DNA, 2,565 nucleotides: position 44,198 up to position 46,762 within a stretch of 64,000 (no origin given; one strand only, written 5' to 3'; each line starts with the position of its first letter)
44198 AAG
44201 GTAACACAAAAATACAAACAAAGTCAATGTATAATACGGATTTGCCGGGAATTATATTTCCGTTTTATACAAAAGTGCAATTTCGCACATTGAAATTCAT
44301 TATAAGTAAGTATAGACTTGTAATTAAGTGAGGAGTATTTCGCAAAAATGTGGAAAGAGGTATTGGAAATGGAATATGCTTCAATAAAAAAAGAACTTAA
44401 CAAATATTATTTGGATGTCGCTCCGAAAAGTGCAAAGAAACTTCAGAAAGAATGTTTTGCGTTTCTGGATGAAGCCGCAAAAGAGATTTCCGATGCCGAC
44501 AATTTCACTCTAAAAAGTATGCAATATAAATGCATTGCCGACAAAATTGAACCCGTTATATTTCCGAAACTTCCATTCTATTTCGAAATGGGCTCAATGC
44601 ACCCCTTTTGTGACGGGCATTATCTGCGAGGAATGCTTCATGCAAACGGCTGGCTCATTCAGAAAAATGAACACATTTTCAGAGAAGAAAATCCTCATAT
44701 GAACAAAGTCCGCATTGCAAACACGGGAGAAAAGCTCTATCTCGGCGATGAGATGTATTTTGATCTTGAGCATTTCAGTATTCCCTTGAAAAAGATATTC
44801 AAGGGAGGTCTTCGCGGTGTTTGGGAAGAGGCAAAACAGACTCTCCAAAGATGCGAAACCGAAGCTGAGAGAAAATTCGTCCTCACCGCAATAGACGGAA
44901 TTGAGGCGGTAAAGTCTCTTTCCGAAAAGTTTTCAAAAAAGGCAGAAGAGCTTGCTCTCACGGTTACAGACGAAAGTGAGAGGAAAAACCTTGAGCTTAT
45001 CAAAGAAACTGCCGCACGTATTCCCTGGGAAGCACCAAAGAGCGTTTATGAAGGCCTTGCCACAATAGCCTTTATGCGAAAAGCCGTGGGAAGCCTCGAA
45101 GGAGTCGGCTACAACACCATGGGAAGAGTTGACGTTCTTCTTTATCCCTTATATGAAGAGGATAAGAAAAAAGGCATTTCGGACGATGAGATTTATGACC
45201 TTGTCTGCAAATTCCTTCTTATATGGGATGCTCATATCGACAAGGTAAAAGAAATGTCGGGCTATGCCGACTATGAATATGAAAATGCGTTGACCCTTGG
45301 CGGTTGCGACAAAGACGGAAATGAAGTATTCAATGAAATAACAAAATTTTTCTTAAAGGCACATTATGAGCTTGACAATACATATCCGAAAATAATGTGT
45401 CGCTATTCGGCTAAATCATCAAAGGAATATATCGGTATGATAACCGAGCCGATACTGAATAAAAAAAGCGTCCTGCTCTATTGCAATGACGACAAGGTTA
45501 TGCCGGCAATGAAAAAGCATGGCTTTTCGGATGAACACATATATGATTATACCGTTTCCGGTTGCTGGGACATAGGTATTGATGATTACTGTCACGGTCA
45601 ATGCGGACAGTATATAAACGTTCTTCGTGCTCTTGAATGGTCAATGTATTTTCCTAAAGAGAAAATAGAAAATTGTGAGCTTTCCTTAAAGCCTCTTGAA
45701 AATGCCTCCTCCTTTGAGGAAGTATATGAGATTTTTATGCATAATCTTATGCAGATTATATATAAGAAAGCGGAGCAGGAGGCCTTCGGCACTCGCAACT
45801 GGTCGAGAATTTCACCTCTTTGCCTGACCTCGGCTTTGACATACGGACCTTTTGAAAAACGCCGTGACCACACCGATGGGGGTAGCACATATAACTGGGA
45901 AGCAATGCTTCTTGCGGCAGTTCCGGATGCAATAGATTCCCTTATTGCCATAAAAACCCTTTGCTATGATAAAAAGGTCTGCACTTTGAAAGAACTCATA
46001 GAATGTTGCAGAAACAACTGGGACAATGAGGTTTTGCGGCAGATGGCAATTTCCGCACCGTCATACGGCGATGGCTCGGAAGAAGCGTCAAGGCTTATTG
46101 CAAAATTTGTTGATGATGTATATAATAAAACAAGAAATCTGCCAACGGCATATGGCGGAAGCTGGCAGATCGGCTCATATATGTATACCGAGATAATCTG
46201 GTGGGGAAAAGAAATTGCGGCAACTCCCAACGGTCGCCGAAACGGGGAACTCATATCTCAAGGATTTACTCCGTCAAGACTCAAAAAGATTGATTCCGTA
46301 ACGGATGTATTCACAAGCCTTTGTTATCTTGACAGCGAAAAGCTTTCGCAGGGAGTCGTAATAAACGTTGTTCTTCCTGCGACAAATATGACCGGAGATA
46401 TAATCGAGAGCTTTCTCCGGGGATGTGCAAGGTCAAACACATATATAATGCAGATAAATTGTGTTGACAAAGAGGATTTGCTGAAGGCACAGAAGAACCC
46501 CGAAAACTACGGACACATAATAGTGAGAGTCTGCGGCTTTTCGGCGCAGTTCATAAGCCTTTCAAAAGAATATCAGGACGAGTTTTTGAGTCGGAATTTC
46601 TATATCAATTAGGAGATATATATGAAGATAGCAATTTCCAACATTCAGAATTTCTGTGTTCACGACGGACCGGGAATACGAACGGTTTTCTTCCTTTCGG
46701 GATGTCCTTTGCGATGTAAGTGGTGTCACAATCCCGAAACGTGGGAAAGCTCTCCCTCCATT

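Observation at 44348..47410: Divergent glycyl-radical enzyme + activase embedded in the glycan locus: candidate new GRE chemistry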

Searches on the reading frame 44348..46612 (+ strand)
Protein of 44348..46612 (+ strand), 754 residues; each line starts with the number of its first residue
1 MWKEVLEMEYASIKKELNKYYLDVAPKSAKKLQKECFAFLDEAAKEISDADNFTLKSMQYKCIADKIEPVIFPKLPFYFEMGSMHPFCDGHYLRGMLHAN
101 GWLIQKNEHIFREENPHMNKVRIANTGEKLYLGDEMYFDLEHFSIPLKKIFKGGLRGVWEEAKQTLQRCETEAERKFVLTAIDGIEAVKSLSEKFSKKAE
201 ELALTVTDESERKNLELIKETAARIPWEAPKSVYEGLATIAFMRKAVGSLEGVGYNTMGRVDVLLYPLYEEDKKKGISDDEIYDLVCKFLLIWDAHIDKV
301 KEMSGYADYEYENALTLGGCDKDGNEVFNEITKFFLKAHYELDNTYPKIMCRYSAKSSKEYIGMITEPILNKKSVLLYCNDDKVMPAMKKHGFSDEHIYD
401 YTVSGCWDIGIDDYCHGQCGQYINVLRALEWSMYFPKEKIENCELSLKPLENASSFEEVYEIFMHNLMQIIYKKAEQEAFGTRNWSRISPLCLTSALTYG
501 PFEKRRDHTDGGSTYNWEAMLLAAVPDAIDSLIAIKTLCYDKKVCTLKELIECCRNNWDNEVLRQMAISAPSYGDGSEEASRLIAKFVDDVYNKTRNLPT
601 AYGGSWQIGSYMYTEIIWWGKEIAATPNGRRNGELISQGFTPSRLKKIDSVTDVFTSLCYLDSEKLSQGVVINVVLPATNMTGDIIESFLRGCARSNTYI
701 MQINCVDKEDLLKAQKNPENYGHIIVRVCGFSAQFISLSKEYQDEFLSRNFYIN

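Call 6: search_protein_families(library=pfam, proteins=[window:44348-46612:+])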
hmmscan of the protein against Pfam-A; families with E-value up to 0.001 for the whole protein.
window:44348-46612:+ (754 aa): 2 families
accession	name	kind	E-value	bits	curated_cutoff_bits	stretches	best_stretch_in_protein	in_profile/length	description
PF02901.20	PFL-like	-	3.8e-81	274.1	24.3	1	140-614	157-641/647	Pyruvate formate lyase-like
PF01228.26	Gly_radical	-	8.4e-15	55.6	22.2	1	638-736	3-106/106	Glycine radical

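Call 7: search_protein_families(library=ncbifam, proteins=[window:44348-46612:+])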
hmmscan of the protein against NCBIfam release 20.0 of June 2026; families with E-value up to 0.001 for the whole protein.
window:44348-46612:+ (754 aa): 12 families
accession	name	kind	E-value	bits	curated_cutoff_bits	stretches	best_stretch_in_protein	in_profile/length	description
TIGR01774.1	PFL2-3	subfamily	9.4e-82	275.5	678.2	1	135-749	150-781/786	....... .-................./glycerol dehydratase family glycyl radical enzyme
NF048011.1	SfplDhtHpsGDes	equivalog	3.8e-71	240.5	1000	1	148-749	191-816/821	(2S)-3-sulfopropanediol dehydratase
NF048009.1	SfplDhtHpfGKleb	equivalog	3.3e-59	200.8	1000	1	119-749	160-819/824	(2S)-3-sulfopropanediol dehydratase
TIGR04394.1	choline_CutC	equivalog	4e-59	201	1050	1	150-750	168-784/789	choline trimethylamine-lyase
NF043068.1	glycl_HYPD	equivalog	1.3e-56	192.2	1100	1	174-749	191-779/784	trans-4-hydroxy-L-proline dehydratase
NF007437.0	PRK09983.1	equivalog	1.7e-55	188.5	1109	1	144-750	158-761/765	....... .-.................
NF033718.1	indole_decarb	equivalog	8.8e-37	126.7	1100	1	130-752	203-866/868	indoleacetate decarboxylase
NF033715.1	glycyl_HPDL_Lrg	equivalog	3.4e-33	114.5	1150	2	175-367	268-464/901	4-hydroxyphenylacetate decarboxylase large subunit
NF038360.1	rad_fix_GrcA3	exception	1.5e-13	50.6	158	1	688-752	11-75/78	autonomous glycyl radical cofactor GrcA3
TIGR01255.1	pyr_form_ly_1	equivalog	1.8e-13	49.8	994.2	1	567-751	545-740/744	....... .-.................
NF008341.1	PRK11127.1-1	equivalog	3.5e-10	39.7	145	1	698-752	23-77/80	autonomous glycyl radical cofactor GrcA2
TIGR04365.1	spare_glycyl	equivalog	1.5e-06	28.5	170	1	701-751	72-122/126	autonomous glycyl radical cofactor GrcA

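Call 8: search_solved_structures(query=window:44348-46612:+, show_alignments=3)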
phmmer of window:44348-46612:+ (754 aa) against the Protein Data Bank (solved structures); distinct sequences matched with E-value up to 0.001: 34.
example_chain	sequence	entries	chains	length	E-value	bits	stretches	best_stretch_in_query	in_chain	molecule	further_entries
1r8w_A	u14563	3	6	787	2.1e-61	211.6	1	130-752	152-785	glycerol dehydratase | B12-independent glycerol dehydratase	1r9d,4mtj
2f3o_A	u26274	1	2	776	1.5e-56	195.5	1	139-749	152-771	pyruvate formate-lyase 2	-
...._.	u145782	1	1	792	3.7e-54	187.6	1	158-753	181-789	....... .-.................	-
6vxc_A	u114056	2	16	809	4.4e-51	177.4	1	185-750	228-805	Trans-4-hydroxy-L-proline dehydratase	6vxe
5ymr_B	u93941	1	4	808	3e-50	174.7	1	148-750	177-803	Formate acetyltransferase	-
5i2a_A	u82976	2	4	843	3.5e-50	174.4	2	133-559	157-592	Diol-dehydratase | Diol dehydratase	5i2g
8yjo_A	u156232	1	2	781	2.4e-46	161.8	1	157-750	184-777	Probable dehydratase PflD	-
9rco_A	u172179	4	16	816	5.3e-46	160.6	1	132-750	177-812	Glycyl radical protein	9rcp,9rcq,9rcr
5faw_A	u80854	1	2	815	1.6e-45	159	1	151-750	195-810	Choline trimethylamine-lyase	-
9ht9_A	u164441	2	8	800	1.7e-45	158.9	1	151-750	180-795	Choline trimethylamine-lyase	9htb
9r0v_A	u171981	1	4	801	1.7e-45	158.9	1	151-750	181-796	Choline trimethylamine-lyase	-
6vue_A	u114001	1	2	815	1.8e-45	158.8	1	151-750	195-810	Choline trimethylamine-lyase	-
5fay_A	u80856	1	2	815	1.9e-45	158.8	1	151-750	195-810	Choline trimethylamine-lyase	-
5fau_A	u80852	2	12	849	2.1e-45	158.6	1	151-750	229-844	Choline trimethylamine-lyase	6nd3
5fav_A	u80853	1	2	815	2.9e-45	158.2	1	151-750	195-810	Choline trimethylamine-lyase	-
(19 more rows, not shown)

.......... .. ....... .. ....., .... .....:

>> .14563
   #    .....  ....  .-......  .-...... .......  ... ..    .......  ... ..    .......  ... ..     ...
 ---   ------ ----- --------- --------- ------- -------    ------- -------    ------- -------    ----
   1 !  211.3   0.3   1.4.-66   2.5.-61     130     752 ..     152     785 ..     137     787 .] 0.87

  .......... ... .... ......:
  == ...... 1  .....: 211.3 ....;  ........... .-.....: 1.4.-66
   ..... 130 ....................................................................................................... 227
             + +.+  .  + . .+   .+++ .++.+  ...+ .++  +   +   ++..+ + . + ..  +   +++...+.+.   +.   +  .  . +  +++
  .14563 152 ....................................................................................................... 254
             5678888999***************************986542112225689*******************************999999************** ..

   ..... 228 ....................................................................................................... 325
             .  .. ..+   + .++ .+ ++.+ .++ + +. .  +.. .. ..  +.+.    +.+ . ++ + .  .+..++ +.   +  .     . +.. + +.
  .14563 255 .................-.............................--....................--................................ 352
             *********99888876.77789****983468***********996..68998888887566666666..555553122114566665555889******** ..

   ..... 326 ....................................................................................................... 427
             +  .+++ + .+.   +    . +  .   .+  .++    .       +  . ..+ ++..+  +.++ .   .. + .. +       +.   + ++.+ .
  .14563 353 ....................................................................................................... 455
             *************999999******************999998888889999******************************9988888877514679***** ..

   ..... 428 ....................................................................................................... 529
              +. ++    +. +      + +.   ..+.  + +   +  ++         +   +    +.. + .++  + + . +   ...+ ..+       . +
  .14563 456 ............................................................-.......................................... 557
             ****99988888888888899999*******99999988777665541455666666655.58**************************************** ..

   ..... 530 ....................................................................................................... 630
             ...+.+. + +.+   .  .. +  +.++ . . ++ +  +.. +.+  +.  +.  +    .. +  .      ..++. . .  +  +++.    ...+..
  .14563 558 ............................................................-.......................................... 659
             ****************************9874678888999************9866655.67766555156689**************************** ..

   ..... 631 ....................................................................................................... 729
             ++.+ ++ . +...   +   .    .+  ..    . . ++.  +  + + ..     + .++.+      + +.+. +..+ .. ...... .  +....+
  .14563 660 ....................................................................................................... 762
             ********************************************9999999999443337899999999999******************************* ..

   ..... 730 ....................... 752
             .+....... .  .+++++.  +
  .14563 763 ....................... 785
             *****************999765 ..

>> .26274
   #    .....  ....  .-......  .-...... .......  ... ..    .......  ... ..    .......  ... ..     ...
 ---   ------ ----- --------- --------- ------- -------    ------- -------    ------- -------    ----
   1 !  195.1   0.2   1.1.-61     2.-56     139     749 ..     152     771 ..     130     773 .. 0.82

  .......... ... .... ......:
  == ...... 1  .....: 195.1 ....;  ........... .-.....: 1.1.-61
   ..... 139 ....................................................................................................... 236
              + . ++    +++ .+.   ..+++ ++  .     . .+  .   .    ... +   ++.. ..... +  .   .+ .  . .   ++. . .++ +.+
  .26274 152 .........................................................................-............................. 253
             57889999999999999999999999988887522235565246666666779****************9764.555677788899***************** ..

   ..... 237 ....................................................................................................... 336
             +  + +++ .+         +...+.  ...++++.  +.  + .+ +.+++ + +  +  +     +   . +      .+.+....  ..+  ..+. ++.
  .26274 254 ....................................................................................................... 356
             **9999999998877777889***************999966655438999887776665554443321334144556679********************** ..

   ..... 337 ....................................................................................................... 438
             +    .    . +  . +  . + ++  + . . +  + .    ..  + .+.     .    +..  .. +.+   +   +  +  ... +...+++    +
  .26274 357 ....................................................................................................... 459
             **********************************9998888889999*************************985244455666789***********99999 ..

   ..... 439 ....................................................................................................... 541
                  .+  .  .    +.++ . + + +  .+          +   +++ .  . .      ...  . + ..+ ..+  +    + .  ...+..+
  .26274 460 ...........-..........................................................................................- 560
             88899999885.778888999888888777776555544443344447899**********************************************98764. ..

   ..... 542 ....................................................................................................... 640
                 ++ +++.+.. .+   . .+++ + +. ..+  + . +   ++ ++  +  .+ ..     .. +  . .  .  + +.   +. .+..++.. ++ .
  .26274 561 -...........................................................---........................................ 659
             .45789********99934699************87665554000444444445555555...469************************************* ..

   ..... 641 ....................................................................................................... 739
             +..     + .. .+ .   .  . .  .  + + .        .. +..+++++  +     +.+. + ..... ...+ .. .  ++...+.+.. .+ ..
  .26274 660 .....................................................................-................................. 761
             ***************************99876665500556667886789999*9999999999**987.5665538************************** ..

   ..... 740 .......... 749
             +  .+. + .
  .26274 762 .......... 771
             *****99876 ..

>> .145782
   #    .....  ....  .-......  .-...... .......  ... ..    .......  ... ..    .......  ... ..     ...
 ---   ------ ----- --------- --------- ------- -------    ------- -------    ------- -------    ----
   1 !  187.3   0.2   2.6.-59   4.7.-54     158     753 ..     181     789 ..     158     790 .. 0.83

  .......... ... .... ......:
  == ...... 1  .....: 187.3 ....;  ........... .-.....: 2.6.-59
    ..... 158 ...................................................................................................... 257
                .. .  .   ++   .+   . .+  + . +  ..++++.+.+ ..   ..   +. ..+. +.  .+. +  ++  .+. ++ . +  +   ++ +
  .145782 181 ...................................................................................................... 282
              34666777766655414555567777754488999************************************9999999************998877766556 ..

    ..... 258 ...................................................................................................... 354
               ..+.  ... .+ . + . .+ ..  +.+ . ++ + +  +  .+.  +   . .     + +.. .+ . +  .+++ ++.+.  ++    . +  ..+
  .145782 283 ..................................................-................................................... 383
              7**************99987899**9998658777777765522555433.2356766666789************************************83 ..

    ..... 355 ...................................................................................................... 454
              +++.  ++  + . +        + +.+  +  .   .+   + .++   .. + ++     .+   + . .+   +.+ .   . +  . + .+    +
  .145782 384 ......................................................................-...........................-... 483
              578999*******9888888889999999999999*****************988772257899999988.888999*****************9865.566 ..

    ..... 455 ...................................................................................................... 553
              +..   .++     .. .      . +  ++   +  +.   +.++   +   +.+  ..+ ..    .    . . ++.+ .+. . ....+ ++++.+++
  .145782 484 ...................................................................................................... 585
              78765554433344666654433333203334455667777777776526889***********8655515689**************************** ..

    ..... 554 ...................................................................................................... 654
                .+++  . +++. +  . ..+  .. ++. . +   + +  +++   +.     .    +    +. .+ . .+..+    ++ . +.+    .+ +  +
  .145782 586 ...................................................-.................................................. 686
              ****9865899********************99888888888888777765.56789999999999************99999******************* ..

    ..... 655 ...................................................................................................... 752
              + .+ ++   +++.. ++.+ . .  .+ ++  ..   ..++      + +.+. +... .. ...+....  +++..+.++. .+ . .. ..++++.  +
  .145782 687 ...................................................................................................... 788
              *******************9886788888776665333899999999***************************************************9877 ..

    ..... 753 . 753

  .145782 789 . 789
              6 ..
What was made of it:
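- On GRE decarboxylases (HPAD type) and X-succinate synthases: HPAD scores 72 bits, BSS 80 bits and MASS 115 bits (call 8).
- Closest known: Archaeoglobus fulgidus PFL2. Same: It is the second-best PDB sequence hit (195 bits, call 8).
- GD Tyr339 is replaced by Glu (call 8), and GD His281 and Ser282 align with Tyr255 and Asn256 (call 8).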

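Call 10: find_homologous_proteins(query=window:44348-46612:+, max_evalue=1e-30)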
Query window:44348-46612:+ (754 aa): 225 proteins with E <= 1e-30 among 8000 candidates; the best 120 are listed.
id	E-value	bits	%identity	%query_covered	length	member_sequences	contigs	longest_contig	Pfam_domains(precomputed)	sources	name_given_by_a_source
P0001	0.0e+0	1737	99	100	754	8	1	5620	PF02901.21,PF01228.27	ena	-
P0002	0.0e+0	1131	62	99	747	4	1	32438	PF02901.21,PF01228.27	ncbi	-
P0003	0.0e+0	1112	61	99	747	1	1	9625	PF02901.21,PF01228.27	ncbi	-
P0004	0.0e+0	1055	59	99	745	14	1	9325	PF02901.21,PF01228.27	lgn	-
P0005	0.0e+0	1030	58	99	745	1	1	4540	PF02901.21,PF01228.27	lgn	-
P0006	0.0e+0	1023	58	99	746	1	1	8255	PF02901.21,PF01228.27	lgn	-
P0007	5.4e-298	1009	56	99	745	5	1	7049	PF02901.21,PF01228.27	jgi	jgi:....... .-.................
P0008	1.2e-282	958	53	99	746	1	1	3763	PF02901.21,PF01228.27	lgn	-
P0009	4.0e-274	930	53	99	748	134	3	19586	PF02901.21,PF01228.27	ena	-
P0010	3.9e-265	900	58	87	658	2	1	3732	PF02901.21,PF01228.27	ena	-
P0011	4.0e-256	870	50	99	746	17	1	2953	PF02901.21,PF01228.27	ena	-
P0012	5.6e-255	867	50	99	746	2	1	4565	PF02901.21,PF01228.27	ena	-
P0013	2.0e-248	845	49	98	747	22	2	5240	PF02901.21,PF01228.27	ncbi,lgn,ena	-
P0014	6.8e-244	830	48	99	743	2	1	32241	PF02901.21,PF01228.27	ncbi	-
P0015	7.2e-243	827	48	99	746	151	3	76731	PF02901.21,PF01228.27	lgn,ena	-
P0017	5.6e-240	817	47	99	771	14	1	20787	PF02901.21,PF01228.27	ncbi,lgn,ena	-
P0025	1.0e-236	806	48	98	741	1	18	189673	PF02901.21,PF01228.27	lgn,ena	-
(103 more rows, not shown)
